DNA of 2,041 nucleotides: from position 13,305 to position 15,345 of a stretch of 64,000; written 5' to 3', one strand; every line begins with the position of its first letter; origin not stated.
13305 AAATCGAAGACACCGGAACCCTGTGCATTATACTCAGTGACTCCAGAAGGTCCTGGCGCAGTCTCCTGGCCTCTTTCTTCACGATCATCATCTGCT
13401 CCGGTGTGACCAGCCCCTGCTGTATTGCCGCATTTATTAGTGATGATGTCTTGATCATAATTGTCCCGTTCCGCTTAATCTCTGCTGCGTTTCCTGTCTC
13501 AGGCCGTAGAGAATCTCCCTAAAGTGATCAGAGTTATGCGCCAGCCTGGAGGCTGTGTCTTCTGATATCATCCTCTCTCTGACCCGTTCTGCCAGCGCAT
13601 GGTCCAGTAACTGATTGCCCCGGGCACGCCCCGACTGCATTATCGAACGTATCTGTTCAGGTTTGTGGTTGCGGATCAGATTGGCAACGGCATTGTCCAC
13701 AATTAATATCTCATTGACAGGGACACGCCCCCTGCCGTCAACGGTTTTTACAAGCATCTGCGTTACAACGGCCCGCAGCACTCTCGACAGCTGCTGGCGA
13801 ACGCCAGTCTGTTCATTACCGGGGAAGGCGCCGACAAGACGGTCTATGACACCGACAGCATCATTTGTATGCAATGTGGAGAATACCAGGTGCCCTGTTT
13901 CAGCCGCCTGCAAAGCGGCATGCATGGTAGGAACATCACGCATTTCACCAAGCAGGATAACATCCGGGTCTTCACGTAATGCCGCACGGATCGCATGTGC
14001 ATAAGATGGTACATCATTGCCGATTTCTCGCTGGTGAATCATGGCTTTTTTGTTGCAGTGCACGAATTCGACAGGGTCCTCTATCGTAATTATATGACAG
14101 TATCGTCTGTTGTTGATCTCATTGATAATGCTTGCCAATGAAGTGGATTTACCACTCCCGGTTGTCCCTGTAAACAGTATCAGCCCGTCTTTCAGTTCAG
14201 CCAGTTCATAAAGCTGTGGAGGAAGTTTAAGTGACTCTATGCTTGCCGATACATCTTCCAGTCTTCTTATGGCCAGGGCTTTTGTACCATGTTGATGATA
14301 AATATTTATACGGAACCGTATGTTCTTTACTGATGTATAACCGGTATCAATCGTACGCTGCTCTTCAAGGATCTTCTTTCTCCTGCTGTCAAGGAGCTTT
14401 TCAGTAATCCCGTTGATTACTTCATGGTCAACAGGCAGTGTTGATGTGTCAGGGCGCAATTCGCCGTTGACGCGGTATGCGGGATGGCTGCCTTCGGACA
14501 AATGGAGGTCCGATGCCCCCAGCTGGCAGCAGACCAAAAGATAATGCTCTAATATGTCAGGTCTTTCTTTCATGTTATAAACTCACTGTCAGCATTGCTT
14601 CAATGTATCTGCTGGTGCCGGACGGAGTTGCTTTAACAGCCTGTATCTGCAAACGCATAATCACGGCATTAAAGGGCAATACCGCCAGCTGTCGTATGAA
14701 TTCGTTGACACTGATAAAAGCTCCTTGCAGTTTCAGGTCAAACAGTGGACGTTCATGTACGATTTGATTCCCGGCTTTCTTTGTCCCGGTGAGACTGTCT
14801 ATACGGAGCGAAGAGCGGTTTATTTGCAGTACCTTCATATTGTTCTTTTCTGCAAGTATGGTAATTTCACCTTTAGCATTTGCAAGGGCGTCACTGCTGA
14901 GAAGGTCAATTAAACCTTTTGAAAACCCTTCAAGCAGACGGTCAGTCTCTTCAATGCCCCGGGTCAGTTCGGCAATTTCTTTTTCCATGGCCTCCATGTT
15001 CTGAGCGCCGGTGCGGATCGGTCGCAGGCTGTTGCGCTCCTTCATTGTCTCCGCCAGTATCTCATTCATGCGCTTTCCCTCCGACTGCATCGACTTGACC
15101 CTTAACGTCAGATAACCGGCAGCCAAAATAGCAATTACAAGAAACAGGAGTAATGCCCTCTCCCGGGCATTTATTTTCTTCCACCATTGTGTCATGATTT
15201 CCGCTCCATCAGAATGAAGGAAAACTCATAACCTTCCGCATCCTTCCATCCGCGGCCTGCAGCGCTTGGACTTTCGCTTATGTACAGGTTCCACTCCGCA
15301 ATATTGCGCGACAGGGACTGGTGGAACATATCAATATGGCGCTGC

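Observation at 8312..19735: Hybrid T2SS / type IV pilus cluster encoding both a GspE-type and a PilT-type ATPase, with unusually long pilins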

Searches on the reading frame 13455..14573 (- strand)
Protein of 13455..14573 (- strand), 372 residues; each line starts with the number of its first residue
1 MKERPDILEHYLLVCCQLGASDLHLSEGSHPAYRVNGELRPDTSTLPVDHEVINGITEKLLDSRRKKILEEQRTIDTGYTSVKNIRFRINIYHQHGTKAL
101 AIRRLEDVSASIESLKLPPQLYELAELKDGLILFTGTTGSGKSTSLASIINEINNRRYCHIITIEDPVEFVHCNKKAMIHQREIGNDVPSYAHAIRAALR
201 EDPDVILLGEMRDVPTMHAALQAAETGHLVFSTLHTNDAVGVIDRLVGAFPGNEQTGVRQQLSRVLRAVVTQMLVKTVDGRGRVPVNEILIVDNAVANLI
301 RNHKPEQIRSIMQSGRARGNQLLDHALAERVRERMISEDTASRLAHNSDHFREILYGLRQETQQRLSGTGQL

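Call 4: search_protein_families(library=pfam, proteins=[window:13455-14573:-], max_evalue=0.01)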
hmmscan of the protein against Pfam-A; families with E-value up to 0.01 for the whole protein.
window:13455-14573:- (372 aa): 4 families
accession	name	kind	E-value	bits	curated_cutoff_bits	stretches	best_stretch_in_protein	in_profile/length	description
PF00437.27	T2SSE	-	5.7e-48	163.9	24.9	1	17-342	21-336/370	Type II/IV secretion system protein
PF13401.12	AAA_22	-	5e-05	24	27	1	129-175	5-43/130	AAA domain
PF01935.23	DUF87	-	0.001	19.6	23.2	1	136-164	30-58/220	Helicase HerA, central domain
PF00004.35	AAA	-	0.0087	17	21.2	0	132-212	1-67/131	ATPase family associated with various cellular activities (AAA)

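Call 5: search_protein_families(library=ncbifam, proteins=[window:13455-14573:-], max_evalue=0.01)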
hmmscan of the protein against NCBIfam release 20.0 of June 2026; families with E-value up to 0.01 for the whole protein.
window:13455-14573:- (372 aa): 17 families
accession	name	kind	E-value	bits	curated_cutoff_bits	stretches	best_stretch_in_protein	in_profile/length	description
TIGR01420.1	pilT_fam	subfamily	2.4e-120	401.9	319.1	1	10-348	4-341/343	PilT/PilU family type 4a pilus ATPase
TIGR02525.1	plasmid_TraJ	equivalog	4.8e-50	170.6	368.3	1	5-340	9-362/372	plasmid transfer ATPase TraJ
TIGR02524.1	dot_icm_DotB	equivalog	3.2e-47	161.5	463.3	1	5-339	3-348/358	Dot/Icm type IV secretion system ATPase DotB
TIGR02533.1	type_II_gspE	equivalog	2.1e-41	142.2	630.25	1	120-277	234-381/486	type II secretion system ATPase GspE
NF041000.1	ATPase_ComGA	equivalog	4.2e-40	137.4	300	1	83-276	78-266/267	competence type IV pilus ATPase ComGA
TIGR02538.1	type_IV_pilB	equivalog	1.5e-36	126.2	675.65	1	12-247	189-430/564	type IV-A pilus assembly ATPase PilB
NF053534.1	T4PilAsmATPsTfpB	equivalog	1.9e-34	119.1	850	1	122-276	329-473/584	type IV pilus assembly ATPase TfpB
NF007755.0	PRK10436.1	equivalog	1.8e-33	115.9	617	1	6-295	87-375/465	type II secretion system protein GspE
NF058587.1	archaellum_moto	equivalog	1e-17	64.1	550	1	130-249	275-396/527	archaellum flagellar ATPase motor FlaI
TIGR02782.1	TrbB_P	equivalog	2.1e-15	56.8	304.55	1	132-294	139-295/303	P-type conjugative transfer ATPase TrbB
TIGR02788.1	VirB11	equivalog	3.3e-15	55.9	249.95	1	129-275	144-292/308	P-type DNA transfer ATPase VirB11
TIGR03819.1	heli_sec_ATPase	hypoth_equivalog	5.7e-13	48.8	373.15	1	132-283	181-334/340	TadA family conjugal transfer-associated ATPase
NF010469.0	PRK13894.1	subfamily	9.4e-12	44.9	508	1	131-250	151-268/320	conjugal transfer ATPase TrbB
NF010425.0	PRK13851.1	equivalog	4.8e-11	42.1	461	1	132-248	165-282/344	type IV secretion system protein VirB11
NF010407.0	PRK13833.1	subfamily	6.1e-11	42.3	499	1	132-301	147-309/323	conjugal transfer protein TrbB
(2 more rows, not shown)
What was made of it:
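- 13455..14573 (-): PilT-family ATPase, 372 aa (predicted retraction motor). TIGR01420 401.9 bits, above the 319.1 cut-off (call 5).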

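Call 17: search_solved_structures(query=window:13455-14573:-, max_evalue=1e-10)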
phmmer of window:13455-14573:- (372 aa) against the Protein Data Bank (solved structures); distinct sequences matched with E-value up to 1e-10: 27.
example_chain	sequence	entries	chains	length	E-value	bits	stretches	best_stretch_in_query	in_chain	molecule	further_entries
2gsz_A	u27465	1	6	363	2.3e-81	277.2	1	15-359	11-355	twitching motility protein PilT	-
2ewv_A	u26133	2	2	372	2.4e-81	277.1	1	12-352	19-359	twitching motility protein PilT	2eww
3jvu_A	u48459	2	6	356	2.8e-79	270.3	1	12-351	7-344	Twitching mobility protein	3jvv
5zfq_A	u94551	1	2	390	5.3e-77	262.8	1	14-364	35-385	Twitching motility pilus retraction protein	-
6ojx_A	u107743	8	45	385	5.3e-76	259.5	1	14-359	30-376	Twitching motility pilus retraction ATPase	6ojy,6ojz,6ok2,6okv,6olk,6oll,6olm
5fl3_A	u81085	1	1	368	1.7e-73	251.3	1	11-355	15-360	PILI RETRACTION PROTEIN PILT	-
2eyu_A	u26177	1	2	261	5e-66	226.7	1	113-353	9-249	twitching motility protein PilT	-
9n32_A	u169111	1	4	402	1.4e-62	215.4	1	10-352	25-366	PilU protein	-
10my_A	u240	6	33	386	3.6e-61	210.8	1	12-355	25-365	PilT/PilU family type 4a pilus ATPase | Twitching motility protein PilT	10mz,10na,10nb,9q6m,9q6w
6geb_A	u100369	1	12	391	1e-39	140.2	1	15-338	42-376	DotB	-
1p9r_A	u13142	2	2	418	2.1e-29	106.3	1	18-248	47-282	General secretion pathway protein E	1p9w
4ksr_A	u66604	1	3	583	2.2e-29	106.2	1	18-248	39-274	Type II secretion system protein E, Hemolysin-coregulated protein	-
4kss_A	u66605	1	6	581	2.4e-29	106.1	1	18-248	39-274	Type II secretion system protein E, hemolysin-coregulated protein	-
4pht_A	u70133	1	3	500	3.8e-29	105.5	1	17-248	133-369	General secretory pathway protein E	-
6olj_C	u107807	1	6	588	3.5e-27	99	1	19-248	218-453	Type IV pilus biogenesis ATPase PilB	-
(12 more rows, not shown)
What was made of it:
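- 13455..14573 (-): PDB scores: PilT 277/270 bits, PilU 215, GspE 106, PilB 99 (call 17).
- It scores 277 bits against solved PilT and about 100 against GspE and PilB (call 17).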

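Call 62: search_solved_structures(query=window:13455-14573:-, max_evalue=1e-60, show_alignments=5)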
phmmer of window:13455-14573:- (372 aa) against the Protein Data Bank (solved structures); distinct sequences matched with E-value up to 1e-60: 9.
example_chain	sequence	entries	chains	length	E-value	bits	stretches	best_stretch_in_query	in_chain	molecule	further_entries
2gsz_A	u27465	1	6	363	2.3e-81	277.2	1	15-359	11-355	twitching motility protein PilT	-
2ewv_A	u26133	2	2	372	2.4e-81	277.1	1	12-352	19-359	twitching motility protein PilT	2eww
3jvu_A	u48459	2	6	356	2.8e-79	270.3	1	12-351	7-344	Twitching mobility protein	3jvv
5zfq_A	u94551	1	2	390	5.3e-77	262.8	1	14-364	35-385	Twitching motility pilus retraction protein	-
6ojx_A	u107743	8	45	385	5.3e-76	259.5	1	14-359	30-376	Twitching motility pilus retraction ATPase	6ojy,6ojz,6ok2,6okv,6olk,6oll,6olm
5fl3_A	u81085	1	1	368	1.7e-73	251.3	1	11-355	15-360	PILI RETRACTION PROTEIN PILT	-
2eyu_A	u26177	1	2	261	5e-66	226.7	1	113-353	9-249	twitching motility protein PilT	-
9n32_A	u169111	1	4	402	1.4e-62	215.4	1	10-352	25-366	PilU protein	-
10my_A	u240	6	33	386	3.6e-61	210.8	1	12-355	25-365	PilT/PilU family type 4a pilus ATPase | Twitching motility protein PilT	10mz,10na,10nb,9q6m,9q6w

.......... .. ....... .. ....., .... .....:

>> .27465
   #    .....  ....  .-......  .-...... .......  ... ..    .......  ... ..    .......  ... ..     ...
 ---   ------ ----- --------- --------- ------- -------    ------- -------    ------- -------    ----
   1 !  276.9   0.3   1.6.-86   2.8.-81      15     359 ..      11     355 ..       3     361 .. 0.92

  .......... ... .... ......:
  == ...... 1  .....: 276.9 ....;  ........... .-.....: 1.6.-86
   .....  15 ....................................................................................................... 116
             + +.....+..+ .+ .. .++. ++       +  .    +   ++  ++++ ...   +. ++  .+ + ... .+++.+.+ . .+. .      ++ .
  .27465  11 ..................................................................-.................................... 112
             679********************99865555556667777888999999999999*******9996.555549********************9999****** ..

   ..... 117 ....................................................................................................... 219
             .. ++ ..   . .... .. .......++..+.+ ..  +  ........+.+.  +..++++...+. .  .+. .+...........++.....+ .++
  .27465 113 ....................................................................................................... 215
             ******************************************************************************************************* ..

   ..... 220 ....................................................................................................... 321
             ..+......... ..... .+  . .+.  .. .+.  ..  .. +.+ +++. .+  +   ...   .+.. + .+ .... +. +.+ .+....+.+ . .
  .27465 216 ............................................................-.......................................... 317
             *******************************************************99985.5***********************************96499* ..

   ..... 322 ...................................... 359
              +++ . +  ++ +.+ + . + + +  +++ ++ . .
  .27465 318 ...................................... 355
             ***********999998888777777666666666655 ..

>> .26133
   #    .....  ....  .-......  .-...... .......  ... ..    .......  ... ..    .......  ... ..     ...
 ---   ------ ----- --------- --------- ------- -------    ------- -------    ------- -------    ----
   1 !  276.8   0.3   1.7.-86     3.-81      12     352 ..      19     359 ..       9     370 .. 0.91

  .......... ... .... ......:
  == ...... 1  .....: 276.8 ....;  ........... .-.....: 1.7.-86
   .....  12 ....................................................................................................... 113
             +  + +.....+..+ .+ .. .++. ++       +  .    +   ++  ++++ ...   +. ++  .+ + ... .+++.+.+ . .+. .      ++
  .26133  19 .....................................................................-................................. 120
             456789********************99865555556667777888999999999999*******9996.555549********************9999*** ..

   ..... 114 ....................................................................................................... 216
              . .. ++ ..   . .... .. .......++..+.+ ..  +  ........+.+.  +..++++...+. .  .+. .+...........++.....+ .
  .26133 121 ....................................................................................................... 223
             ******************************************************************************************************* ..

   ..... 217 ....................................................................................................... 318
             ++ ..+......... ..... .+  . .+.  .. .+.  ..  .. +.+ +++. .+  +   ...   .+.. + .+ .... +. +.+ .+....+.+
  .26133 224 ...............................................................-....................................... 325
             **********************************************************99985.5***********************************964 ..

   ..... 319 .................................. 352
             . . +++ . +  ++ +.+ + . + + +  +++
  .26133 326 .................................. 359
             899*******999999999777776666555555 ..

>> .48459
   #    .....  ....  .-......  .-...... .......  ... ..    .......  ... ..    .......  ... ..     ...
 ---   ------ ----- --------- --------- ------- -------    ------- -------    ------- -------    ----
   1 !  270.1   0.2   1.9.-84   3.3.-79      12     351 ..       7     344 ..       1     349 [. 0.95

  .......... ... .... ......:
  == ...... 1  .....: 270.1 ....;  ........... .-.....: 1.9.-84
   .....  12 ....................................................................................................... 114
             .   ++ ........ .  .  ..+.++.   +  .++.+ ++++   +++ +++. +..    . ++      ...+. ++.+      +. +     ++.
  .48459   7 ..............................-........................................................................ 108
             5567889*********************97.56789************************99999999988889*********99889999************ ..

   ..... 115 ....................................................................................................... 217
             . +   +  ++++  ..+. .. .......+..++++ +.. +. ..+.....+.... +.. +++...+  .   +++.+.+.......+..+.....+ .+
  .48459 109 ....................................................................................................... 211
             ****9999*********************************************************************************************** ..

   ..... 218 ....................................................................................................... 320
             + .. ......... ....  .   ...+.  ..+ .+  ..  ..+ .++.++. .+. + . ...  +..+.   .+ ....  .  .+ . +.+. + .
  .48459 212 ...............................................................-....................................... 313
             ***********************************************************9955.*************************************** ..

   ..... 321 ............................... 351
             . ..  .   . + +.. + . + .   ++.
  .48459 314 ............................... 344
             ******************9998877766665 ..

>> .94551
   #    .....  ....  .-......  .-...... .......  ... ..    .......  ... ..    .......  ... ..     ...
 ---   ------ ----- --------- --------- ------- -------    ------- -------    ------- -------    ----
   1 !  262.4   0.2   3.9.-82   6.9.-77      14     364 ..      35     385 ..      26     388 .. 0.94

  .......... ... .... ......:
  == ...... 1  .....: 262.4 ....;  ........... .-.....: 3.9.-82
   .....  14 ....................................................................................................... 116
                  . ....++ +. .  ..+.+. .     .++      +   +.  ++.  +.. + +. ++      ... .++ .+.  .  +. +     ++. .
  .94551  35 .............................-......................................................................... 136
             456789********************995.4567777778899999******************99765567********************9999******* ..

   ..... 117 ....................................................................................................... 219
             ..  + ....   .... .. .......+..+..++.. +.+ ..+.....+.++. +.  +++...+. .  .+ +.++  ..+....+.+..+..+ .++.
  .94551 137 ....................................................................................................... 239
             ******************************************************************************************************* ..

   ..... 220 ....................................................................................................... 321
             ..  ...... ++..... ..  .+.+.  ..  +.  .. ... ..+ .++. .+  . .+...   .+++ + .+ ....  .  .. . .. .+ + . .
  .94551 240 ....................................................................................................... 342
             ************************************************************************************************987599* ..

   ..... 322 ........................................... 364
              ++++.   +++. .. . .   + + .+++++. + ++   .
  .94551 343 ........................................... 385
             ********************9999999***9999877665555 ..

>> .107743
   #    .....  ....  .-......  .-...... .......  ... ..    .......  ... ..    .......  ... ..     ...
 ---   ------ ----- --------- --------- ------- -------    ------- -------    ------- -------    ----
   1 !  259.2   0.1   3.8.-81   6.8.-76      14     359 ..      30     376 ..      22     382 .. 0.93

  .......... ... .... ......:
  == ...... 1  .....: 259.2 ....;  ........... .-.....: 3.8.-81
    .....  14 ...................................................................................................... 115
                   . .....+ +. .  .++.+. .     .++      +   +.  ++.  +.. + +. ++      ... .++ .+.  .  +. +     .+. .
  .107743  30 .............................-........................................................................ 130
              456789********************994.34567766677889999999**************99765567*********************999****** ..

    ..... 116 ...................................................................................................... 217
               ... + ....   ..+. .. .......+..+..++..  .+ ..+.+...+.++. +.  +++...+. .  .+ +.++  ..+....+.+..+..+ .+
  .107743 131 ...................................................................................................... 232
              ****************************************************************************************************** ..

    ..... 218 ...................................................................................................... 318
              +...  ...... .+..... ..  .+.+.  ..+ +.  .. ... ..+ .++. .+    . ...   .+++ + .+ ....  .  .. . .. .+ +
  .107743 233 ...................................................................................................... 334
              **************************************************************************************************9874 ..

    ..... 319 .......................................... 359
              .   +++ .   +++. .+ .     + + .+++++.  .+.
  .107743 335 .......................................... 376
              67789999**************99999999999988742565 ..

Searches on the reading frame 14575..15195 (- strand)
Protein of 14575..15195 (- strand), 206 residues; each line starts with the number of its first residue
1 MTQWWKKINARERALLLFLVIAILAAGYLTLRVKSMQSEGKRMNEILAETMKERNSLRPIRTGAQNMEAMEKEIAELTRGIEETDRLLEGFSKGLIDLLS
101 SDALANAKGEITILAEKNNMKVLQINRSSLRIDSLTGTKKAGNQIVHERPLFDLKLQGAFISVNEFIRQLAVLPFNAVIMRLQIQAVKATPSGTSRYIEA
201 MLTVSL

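Call 4: search_protein_families(library=pfam, proteins=[window:14575-15195:-], max_evalue=0.01)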
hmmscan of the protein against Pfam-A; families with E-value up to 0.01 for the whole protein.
window:14575-15195:- (206 aa): 2 families
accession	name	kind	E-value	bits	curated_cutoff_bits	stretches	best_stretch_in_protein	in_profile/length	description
PF04612.17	T2SSM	-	2e-05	25.3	27.8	1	2-73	5-73/160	Type II secretion system (T2SS), protein M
PF09969.14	DUF2203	-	0.0024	19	24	1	32-100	18-88/122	Uncharacterized conserved protein (DUF2203)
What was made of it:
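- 14575..15195 (-): PilO/GspM-like bitopic protein, 206 aa. Pfam T2SSM E=2e-5, 25.3 bits, below the 27.8 cut-off (call 4).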

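Call 5: search_protein_families(library=ncbifam, proteins=[window:14575-15195:-], max_evalue=0.01)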
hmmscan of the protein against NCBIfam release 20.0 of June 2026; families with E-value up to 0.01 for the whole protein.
window:14575-15195:- (206 aa): 0 families

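Call 58: search_solved_structures(query=A5, max_evalue=10)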
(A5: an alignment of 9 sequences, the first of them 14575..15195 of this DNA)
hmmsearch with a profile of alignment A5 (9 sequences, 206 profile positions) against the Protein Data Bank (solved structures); distinct sequences matched with E-value up to 10: 36.
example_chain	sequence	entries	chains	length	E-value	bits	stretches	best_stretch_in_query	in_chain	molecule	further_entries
8cmr_A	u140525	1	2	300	0.0048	19.9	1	84-132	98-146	OTU domain-containing protein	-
3jc8_Oa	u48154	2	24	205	0.033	17.2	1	72-195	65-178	PilO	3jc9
5uvr_A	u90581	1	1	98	0.038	17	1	153-187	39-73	PilO protein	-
2rjz_A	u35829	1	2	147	0.053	16.5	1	153-187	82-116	PilO protein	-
7eao_B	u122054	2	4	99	0.065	16.2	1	29-92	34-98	TNFAIP3-interacting protein 1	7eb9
7eal_B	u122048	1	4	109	0.11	15.5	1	29-92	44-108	TNFAIP3-interacting protein 1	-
7upq_B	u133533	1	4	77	0.18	14.7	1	64-102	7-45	DHT03 protein B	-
9w9i_A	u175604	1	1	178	0.24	14.3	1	63-127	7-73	Kinesin-like protein KIF3A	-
7upo_B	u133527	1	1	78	0.26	14.3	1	64-101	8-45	DHT03 protein B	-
8tcb_C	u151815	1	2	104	0.46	13.4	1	24-102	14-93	M protein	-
6q22_A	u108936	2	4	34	0.49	13.3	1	66-93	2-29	Coiled-coil Trimer with Glu:Aminobutyric acid:Lys Triad | peptide with Glu:Ala:Lys triad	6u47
1hx1_B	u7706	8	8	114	0.56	13.2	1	66-99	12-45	BAG family molecular chaperone regulator 1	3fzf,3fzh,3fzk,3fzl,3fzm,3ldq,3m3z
5apw_A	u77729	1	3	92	0.57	13.1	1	32-93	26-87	GENERAL CONTROL PROTEIN GCN4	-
5aqf_B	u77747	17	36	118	0.6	13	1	66-99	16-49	BAG FAMILY MOLECULAR CHAPERONE REGULATOR 1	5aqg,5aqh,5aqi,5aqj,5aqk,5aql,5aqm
6n5m_B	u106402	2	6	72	0.62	13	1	31-92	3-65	TNFAIP3-interacting protein 1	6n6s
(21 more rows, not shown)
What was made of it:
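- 14575..15195 (-): The profile hits PilO chains at E=0.03-0.05 (call 58).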

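Call 66: search_protein_families(library=ncbifam, proteins=[window:14575-15195:-], max_evalue=1)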
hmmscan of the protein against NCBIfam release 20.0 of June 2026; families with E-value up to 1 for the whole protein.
window:14575-15195:- (206 aa): 1 family
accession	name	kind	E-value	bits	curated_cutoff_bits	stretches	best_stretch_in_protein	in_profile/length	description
NF049847.1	FtsL_COG5462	equivalog_domain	0.9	9.3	50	0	13-58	1-47/85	cell division protein FtsL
